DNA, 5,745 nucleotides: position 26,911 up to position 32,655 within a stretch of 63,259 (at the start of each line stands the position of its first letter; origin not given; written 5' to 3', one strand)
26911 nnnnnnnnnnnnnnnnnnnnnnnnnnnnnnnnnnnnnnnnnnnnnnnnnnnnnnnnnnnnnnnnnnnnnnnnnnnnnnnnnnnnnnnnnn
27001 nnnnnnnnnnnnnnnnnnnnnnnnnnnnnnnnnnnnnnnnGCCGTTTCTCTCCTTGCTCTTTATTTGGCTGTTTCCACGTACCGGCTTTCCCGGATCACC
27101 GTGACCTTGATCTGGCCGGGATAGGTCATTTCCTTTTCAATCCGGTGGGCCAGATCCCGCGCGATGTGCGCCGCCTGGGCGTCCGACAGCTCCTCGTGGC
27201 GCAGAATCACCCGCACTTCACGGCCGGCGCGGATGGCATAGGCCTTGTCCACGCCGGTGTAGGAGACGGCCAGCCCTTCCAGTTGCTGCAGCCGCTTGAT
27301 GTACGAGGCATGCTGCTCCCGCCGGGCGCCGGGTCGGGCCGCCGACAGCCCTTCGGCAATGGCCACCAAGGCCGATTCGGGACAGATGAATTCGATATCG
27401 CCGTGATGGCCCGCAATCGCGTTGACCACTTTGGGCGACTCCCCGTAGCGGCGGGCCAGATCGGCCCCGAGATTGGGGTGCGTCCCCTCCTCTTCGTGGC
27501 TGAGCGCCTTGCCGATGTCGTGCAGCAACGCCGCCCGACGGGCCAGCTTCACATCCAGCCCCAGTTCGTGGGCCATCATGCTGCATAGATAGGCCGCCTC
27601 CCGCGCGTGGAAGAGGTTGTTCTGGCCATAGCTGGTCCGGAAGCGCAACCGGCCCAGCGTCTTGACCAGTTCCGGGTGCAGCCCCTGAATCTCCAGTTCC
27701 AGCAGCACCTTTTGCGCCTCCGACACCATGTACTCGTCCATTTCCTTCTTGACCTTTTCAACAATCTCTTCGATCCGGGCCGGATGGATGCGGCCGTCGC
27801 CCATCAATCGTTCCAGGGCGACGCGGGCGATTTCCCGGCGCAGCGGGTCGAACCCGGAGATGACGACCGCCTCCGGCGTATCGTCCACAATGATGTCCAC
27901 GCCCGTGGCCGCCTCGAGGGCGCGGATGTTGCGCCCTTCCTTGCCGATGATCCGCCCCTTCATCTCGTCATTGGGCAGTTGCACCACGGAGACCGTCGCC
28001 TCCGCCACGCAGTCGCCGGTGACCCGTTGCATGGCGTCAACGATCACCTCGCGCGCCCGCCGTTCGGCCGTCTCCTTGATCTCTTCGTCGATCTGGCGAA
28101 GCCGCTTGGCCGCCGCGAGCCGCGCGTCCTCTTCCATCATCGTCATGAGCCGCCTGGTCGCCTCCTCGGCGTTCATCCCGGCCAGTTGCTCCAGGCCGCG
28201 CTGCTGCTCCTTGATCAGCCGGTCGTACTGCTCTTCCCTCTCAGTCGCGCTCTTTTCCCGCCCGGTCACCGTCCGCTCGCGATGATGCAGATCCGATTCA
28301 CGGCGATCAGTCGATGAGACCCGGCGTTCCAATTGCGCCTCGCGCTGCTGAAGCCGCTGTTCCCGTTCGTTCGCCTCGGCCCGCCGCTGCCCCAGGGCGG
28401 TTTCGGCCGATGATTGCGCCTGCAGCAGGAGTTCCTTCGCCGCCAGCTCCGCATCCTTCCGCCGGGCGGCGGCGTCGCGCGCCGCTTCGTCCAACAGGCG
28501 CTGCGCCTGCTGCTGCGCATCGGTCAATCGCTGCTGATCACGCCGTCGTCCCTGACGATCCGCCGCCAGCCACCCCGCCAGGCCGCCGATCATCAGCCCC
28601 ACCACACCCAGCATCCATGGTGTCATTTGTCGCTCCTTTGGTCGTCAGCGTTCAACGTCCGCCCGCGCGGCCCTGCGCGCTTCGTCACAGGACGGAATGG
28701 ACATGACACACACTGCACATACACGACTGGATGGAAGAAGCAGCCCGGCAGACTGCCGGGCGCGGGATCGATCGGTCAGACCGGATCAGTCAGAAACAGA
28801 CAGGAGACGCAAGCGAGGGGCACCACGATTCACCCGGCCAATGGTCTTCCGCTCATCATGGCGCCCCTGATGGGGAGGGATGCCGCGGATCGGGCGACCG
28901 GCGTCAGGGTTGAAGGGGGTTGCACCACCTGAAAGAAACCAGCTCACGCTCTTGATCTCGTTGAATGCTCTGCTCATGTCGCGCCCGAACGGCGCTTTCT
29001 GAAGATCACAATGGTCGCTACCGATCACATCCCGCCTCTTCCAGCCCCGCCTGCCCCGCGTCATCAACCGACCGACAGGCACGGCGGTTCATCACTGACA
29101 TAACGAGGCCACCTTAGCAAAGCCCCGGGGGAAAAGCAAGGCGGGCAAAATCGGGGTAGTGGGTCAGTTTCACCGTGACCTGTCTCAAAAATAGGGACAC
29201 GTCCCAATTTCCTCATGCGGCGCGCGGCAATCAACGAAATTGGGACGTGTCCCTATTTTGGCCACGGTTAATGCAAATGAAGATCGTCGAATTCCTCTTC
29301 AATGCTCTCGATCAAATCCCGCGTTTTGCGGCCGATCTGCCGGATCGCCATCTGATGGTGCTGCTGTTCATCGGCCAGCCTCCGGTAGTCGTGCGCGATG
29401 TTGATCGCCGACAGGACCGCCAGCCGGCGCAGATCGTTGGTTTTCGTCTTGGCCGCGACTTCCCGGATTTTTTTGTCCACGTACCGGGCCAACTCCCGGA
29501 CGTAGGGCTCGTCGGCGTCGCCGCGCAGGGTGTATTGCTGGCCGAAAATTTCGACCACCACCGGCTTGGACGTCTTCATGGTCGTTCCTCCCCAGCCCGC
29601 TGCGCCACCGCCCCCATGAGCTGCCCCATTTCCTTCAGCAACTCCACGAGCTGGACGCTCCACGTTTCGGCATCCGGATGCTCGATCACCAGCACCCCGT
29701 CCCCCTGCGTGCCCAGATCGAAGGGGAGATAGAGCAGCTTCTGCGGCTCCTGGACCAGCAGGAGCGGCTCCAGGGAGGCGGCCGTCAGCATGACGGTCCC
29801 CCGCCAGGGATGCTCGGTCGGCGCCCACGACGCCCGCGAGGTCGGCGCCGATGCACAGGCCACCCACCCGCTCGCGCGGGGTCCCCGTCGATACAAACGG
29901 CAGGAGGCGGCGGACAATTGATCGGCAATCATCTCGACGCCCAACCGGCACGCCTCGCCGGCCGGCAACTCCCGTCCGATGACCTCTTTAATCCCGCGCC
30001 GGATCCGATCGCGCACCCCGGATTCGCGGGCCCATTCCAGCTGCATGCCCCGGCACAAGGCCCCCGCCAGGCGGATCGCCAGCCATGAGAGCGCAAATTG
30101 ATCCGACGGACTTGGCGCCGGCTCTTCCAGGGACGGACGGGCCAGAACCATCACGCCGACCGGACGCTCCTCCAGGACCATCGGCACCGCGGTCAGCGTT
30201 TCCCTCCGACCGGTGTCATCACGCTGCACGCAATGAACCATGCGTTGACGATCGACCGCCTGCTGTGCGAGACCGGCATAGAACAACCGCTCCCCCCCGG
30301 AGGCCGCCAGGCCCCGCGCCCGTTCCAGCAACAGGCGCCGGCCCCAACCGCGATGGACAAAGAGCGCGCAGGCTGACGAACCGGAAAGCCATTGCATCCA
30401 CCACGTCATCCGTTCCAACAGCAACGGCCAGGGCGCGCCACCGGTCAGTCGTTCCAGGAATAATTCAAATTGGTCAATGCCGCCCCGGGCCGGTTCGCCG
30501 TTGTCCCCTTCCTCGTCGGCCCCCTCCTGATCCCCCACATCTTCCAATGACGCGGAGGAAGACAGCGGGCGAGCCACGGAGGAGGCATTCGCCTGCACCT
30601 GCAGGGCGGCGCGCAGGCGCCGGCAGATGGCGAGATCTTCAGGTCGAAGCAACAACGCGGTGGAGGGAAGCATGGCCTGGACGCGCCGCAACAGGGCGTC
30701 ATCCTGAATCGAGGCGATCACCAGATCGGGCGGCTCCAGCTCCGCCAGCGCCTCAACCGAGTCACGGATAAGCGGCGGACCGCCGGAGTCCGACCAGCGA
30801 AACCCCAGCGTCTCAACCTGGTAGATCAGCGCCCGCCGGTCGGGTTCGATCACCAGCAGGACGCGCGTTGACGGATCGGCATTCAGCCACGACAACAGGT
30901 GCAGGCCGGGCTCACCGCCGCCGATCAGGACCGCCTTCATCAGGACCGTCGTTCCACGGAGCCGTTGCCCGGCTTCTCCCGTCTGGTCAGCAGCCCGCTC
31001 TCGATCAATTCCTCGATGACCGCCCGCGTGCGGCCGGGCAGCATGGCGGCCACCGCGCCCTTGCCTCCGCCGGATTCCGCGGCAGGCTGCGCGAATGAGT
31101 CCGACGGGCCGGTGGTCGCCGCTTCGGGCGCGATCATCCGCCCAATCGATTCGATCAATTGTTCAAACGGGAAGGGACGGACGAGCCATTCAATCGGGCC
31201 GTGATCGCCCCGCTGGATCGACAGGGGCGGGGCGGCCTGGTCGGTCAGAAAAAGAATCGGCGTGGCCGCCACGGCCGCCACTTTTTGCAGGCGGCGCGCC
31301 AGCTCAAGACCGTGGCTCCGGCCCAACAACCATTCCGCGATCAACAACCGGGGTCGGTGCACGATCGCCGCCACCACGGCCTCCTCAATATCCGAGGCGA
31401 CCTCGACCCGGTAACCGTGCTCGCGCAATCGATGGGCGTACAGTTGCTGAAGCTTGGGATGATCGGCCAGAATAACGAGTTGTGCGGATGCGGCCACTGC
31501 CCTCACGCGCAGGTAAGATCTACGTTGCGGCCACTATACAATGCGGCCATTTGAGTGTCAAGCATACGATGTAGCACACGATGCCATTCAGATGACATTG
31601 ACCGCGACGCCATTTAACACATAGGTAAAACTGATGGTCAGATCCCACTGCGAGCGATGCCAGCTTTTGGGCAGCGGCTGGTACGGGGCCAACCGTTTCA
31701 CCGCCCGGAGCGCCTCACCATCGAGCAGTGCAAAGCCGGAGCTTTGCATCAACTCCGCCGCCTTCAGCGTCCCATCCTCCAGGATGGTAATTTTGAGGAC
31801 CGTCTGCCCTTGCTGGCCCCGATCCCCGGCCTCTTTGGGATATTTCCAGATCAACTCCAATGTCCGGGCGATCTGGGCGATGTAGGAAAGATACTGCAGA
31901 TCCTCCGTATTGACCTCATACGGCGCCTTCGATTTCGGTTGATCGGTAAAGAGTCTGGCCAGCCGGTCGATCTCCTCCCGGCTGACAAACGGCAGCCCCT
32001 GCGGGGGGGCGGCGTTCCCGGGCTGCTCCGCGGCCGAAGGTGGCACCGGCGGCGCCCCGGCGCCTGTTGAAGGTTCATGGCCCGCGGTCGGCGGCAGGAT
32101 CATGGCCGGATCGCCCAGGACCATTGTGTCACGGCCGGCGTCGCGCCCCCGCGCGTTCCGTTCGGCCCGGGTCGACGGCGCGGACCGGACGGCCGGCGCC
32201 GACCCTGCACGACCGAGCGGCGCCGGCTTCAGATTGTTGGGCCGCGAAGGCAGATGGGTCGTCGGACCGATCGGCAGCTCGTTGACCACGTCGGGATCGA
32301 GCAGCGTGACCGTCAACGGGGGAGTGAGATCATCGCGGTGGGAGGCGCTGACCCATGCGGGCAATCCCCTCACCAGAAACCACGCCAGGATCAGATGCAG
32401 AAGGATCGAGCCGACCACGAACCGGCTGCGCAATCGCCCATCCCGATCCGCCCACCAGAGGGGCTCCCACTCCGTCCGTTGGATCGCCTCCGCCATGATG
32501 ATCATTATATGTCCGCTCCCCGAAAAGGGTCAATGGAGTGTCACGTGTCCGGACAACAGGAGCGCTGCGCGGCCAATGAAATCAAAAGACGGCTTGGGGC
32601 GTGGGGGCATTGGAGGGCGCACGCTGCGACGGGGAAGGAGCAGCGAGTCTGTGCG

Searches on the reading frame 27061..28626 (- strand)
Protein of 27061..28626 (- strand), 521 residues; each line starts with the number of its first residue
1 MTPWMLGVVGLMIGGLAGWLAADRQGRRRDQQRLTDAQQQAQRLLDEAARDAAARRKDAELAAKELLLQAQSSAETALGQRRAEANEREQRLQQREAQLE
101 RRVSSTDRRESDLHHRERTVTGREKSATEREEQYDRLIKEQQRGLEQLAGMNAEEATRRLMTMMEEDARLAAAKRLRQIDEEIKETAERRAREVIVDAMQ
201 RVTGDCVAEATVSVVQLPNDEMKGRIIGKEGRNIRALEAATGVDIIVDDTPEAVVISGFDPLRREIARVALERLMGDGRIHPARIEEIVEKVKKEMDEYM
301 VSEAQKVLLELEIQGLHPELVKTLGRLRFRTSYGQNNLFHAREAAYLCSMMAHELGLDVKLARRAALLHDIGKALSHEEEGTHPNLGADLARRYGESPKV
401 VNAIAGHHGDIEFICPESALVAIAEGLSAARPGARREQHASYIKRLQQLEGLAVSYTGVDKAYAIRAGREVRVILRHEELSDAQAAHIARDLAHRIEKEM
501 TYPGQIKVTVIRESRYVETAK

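Call 75: search_protein_families(library=pfam, proteins=[window:27061-28626:-], max_evalue=0.000001)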
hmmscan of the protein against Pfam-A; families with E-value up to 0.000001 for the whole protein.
window:27061-28626:- (521 aa): 3 families
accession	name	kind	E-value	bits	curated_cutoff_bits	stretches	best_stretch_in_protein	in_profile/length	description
PF12072.13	RNase_Y_N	-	3.1e-42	144.7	32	1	5-205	4-200/201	RNase Y N-terminal region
PF01966.28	HD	-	2.1e-16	60.7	22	1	340-429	4-115/116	HD domain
PF00013.35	KH_1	-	1.6e-10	41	21.5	1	215-272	4-65/66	KH domain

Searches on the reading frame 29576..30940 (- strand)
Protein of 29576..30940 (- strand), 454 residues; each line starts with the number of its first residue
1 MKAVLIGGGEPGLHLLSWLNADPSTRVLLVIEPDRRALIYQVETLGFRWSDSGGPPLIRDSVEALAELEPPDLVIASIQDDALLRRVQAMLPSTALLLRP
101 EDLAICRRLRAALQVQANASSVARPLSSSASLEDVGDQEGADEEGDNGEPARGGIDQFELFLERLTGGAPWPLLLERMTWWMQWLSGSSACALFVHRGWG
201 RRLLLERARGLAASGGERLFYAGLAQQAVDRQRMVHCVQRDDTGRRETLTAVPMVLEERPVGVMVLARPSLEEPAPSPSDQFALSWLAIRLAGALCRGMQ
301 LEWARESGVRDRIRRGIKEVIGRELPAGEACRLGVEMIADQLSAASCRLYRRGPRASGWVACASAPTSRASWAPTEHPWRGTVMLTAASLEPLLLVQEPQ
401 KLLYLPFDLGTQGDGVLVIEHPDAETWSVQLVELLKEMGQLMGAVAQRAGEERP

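Call 75: search_protein_families(library=pfam, proteins=[window:29576-30940:-], max_evalue=0.000001)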
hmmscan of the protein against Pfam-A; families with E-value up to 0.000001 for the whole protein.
window:29576-30940:- (454 aa): 1 family
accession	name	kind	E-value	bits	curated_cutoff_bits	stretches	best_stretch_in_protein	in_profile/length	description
PF13492.12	GAF_3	-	2.3e-07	31.7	27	0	224-295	56-127/129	GAF domain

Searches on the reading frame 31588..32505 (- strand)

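Call 75: search_protein_families(library=pfam, proteins=[window:31588-32505:-], max_evalue=0.000001)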
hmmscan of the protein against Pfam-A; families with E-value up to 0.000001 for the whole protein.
window:31588-32505:- (305 aa): 2 families
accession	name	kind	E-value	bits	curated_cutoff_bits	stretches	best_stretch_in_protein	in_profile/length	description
PF03544.19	TonB_C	-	2.6e-16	60.3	24.6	1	221-295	4-77/79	Gram-negative bacterial TonB protein C-terminal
PF13103.11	TonB_2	-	3.4e-09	37.2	22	1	207-293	3-85/85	TonB C terminal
